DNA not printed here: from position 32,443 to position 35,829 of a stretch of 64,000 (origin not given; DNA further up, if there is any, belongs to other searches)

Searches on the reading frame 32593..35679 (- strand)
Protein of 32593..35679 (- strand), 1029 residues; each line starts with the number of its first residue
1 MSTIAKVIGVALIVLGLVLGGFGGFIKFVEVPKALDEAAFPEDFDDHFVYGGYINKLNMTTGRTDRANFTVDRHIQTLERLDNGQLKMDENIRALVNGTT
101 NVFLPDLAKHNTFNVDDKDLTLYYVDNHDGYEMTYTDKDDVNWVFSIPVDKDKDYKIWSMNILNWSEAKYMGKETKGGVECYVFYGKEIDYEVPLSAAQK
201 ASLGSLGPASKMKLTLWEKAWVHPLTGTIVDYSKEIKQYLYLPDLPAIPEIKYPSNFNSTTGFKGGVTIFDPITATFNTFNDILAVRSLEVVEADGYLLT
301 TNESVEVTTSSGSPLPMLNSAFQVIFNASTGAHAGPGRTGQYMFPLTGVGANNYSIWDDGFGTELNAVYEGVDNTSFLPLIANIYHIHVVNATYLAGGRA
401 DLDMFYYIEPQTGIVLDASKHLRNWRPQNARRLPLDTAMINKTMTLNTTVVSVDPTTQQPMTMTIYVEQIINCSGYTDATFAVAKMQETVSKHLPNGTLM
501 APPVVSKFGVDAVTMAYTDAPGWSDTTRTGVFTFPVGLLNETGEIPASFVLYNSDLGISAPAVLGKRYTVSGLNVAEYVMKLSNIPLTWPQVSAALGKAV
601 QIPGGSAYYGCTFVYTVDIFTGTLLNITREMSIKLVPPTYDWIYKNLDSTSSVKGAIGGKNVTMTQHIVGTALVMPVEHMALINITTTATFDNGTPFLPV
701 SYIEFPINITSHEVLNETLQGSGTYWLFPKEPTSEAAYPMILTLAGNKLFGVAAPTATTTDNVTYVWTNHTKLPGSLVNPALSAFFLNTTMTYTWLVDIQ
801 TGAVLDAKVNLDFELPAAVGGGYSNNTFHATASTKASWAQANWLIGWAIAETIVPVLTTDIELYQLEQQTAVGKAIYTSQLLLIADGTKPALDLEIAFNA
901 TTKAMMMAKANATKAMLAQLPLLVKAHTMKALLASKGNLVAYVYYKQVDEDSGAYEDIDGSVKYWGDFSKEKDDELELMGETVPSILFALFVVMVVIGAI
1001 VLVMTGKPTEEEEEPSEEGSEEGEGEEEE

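Call 96: search_protein_families(library=pfam, proteins=[window:32593-35679:-], max_evalue=0.001)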
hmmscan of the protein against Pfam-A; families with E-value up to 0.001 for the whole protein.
window:32593-35679:- (1029 aa): 1 family
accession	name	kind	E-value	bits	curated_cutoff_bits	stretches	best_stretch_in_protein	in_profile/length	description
PF11271.13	PorA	-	4.4e-16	59.5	29.5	1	145-243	142-236/297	Porin PorA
